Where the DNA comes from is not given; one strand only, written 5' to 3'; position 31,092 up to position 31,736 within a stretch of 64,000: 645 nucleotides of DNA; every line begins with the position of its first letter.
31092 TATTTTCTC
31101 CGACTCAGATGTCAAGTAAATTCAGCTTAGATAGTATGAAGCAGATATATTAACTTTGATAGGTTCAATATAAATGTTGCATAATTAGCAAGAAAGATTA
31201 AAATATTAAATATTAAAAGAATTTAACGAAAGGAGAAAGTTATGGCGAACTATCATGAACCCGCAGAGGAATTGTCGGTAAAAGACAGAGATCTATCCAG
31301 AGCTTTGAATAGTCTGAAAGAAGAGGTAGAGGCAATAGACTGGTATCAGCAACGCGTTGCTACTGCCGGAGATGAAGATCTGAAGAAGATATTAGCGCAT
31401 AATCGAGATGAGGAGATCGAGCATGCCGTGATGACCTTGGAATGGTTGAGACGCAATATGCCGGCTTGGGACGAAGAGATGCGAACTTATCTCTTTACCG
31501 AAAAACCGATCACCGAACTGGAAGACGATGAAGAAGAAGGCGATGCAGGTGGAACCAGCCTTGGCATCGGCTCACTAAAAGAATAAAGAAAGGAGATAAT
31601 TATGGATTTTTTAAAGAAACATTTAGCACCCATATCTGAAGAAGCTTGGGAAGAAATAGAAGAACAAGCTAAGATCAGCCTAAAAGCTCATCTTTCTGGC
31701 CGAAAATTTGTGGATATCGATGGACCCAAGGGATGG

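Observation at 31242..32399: Family 1 encapsulin nanocompartment operon with EncFtn-type ferritin-like cargo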

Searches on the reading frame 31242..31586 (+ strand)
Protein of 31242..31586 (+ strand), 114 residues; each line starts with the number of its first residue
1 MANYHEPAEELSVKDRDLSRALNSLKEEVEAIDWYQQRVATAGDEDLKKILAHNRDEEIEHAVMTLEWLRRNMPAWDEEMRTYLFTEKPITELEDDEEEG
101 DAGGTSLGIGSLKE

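Call 4: search_protein_families(library=pfam, proteins=[window:31242-31586:+], max_evalue=0.01)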
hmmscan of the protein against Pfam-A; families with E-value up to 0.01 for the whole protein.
window:31242-31586:+ (114 aa): 1 family
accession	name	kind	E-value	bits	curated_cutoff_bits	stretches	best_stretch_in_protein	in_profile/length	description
PF22277.2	EncFtn-like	-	8.9e-42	141.2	27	1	3-87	1-85/85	EncFtn-like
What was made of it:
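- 31242..31586 (+): EncFtn (encapsulated ferritin-like protein) cargo gene, 114 aa. Pfam PF22277 141 bits (call 4).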

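Call 5: search_protein_families(library=ncbifam, proteins=[window:31242-31586:+], max_evalue=0.01)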
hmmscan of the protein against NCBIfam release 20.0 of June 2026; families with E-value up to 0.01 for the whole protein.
window:31242-31586:+ (114 aa): 3 families
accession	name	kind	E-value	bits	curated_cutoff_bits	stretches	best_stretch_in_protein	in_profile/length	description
TIGR04535.1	ferrit_encaps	subfamily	7.6e-48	161.2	125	1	4-113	1-114/114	encapsulin-associated ferritin-like protein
NF058679.1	EncB_fam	subfamily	2.7e-19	69.3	90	1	10-112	14-117/117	encapsulin nanocompartment ferritin-likeEncB family encapsulin nanocompartment ferritin-like cargo protein cargo protein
TIGR02599.1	TIGR02599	subfamily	0.0079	15.5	256.5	1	2-54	179-228/361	Verru_Chthon cassette protein C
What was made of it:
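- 31242..31586 (+): NCBIfam TIGR04535 161 bits, cut-off 125 (call 5).
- On Encapsulated ferritin, EncFtn (TIGR04535 / PF22277): TIGR04535 161.2 bits against a cut-off of 125 (call 5).
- Closest known: T=3/T=4 iron-storage encapsulins. Different: NCBIfam EncB_fam scores 69 bits, below its cut-off of 90 (call 5).
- Checked: The protein matches are far beyond chance: E 1e-83 for the shell and E 8e-48 for the cargo against curated models (call 5).
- Curated profiles are above their cut-offs for both proteins (calls 4, 5).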

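Call 7: search_solved_structures(query=window:31242-31586:+, show_alignments=3)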
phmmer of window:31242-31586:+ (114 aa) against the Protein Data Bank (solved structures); distinct sequences matched with E-value up to 0.001: 12.
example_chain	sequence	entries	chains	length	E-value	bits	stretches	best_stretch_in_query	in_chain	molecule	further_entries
7oe2_1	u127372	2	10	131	1.3e-32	115.3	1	4-102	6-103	Haliangium ochraceum Encapsulated ferritin localisation sequence | Haliangium ochraceum encapsulated ferritin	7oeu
5n5f_A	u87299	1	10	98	3.7e-31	110.6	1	4-95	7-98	encapsulated ferritin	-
33bf_A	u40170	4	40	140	1.4e-30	108.8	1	4-107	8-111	Encapsulated ferritin-like protein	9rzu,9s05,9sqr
3k6c_A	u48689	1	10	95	1.7e-30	108.5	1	3-91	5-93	Uncharacterized protein NE0167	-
5da5_A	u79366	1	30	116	4e-29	104.1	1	4-94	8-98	Rru_A0973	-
6suw_A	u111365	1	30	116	2.2e-28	101.7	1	4-94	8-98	Uncharacterized protein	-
5l8b_A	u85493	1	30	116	2.2e-28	101.7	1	4-94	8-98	Uncharacterized protein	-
5l89_A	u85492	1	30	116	2.2e-28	101.7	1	4-94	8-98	Rru_A0973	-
6sv1_A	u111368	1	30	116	2.2e-28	101.7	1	4-94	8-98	Encapsulated Ferritin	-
5l8g_A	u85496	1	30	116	9.6e-28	99.6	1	4-94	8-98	Uncharacterized protein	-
5l8f_A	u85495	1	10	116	3e-26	94.8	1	4-94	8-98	Rru_A0973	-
7s8t_A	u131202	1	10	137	1.8e-05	27.9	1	13-74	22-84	EncC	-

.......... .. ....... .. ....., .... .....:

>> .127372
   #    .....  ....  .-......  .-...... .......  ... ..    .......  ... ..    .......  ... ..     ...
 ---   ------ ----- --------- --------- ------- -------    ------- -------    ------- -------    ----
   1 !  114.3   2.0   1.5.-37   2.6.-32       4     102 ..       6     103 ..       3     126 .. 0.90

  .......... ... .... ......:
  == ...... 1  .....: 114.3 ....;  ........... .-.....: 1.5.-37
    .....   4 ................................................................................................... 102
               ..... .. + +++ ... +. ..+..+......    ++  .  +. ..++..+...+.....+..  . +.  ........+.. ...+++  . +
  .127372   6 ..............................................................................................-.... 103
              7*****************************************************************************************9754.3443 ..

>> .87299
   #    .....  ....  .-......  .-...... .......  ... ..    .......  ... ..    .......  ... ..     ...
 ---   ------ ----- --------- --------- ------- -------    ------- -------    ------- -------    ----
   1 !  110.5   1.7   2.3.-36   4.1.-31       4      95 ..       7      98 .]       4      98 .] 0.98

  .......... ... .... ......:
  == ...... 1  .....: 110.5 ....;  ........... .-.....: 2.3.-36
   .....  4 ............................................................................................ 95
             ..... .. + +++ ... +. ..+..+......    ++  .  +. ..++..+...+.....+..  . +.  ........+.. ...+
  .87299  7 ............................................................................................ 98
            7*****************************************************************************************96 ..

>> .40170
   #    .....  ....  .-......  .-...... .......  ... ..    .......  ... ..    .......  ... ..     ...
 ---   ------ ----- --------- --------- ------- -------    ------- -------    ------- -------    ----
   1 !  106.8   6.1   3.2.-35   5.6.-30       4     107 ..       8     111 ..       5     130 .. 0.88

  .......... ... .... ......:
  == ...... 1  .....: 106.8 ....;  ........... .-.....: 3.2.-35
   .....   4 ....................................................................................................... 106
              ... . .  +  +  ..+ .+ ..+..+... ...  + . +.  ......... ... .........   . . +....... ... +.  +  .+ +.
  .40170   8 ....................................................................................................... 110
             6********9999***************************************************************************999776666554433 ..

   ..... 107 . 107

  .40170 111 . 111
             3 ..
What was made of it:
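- Closest known: Haliangium ochraceum encapsulin:EncFtn complex. Different: The linker and tail differ in length and sequence: the H. ochraceum cargo is 131 aa in the deposited chain against 114 aa here (call 7).
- Closest known: T=3/T=4 iron-storage encapsulins. Same: Family 1 shells that store iron; EncC gives a weak cargo match (E 2e-5, call 7).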

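Call 12: list_cluster_members(proteins=[P0001, P0004, window:31242-31586:+])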
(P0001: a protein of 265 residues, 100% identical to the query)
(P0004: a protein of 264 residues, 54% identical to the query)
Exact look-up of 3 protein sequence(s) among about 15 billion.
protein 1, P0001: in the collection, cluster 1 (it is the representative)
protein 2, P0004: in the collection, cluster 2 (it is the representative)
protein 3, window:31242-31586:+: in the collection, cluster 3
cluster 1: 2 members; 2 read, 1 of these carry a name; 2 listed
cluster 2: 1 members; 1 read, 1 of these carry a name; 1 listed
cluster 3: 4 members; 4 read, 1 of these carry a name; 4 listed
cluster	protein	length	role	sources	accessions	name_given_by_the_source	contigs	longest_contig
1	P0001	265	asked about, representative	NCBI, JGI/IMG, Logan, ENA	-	uncharacterized linocin/CFP29 family protein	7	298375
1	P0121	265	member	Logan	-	-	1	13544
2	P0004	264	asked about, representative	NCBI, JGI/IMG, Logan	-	uncharacterized linocin/CFP29 family protein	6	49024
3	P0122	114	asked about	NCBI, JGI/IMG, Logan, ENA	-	hypothetical protein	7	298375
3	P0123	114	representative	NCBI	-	-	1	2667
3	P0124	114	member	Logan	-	-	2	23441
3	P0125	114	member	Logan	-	-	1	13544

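Call 28: search_solved_structures(query=window:31242-31586:+, show_alignments=5, max_evalue=1e-28)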
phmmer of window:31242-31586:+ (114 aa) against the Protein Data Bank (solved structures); distinct sequences matched with E-value up to 1e-28: 5.
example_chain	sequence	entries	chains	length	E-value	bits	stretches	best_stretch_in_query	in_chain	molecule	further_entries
7oe2_1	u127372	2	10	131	1.3e-32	115.3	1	4-102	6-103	Haliangium ochraceum Encapsulated ferritin localisation sequence | Haliangium ochraceum encapsulated ferritin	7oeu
5n5f_A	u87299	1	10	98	3.7e-31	110.6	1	4-95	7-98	encapsulated ferritin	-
33bf_A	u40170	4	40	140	1.4e-30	108.8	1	4-107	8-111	Encapsulated ferritin-like protein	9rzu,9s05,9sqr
3k6c_A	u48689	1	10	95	1.7e-30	108.5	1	3-91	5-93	Uncharacterized protein NE0167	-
5da5_A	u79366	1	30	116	4e-29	104.1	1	4-94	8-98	Rru_A0973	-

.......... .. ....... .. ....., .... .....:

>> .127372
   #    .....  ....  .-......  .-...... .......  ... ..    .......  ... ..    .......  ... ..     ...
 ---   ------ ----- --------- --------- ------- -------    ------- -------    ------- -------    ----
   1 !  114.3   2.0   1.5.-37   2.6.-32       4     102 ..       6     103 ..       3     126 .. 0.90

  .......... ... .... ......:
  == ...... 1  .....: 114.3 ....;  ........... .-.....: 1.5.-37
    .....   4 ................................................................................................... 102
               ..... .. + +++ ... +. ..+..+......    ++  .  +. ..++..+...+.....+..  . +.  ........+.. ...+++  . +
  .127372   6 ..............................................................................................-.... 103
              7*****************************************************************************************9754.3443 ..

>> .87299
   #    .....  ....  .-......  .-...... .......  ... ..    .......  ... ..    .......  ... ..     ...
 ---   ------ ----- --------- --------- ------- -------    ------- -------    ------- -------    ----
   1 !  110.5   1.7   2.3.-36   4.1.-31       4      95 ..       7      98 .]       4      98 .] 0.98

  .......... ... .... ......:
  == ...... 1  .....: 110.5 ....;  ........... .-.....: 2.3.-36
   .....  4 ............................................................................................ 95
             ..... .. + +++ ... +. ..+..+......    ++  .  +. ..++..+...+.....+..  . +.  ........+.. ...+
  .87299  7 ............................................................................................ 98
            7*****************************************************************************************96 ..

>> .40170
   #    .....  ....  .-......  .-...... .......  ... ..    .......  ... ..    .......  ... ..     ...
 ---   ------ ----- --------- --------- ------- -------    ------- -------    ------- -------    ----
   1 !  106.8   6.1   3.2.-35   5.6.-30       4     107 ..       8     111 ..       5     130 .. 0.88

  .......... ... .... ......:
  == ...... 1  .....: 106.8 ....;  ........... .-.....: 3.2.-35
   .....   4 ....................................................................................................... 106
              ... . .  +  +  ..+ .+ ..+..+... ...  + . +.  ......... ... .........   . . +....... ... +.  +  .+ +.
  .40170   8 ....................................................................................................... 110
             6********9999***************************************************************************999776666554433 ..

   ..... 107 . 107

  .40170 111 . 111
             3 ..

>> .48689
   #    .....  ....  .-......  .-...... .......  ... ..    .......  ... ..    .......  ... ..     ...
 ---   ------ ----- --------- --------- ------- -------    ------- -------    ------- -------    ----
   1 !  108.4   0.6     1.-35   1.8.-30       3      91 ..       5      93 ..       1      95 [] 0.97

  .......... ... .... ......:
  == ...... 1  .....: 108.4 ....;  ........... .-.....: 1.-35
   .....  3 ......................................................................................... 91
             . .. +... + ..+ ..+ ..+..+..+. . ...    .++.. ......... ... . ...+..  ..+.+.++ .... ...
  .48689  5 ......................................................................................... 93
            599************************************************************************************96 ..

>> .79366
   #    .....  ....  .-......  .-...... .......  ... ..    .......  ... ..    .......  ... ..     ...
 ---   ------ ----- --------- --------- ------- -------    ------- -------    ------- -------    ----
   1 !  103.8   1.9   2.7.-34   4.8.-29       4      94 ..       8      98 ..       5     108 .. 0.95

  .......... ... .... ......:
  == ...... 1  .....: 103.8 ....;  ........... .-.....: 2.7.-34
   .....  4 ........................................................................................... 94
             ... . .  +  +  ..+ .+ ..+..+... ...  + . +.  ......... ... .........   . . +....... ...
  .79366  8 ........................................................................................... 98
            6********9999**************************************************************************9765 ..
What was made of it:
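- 31242..31586 (+): H. ochraceum EncFtn 7oe2 E 1e-32 and R. rubrum 5da5 E 4e-29, aligned without gaps (calls 7, 28).
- Closest known: Rhodospirillum rubrum EncFtn. Same: Aligned without gaps over 91 residues (E 4e-29, call 28).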

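Call 39: search_protein_families(library=phrogs, proteins=[window:31242-31586:+], max_evalue=0.01)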
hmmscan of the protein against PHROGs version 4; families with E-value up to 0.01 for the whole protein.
window:31242-31586:+ (114 aa): 0 families
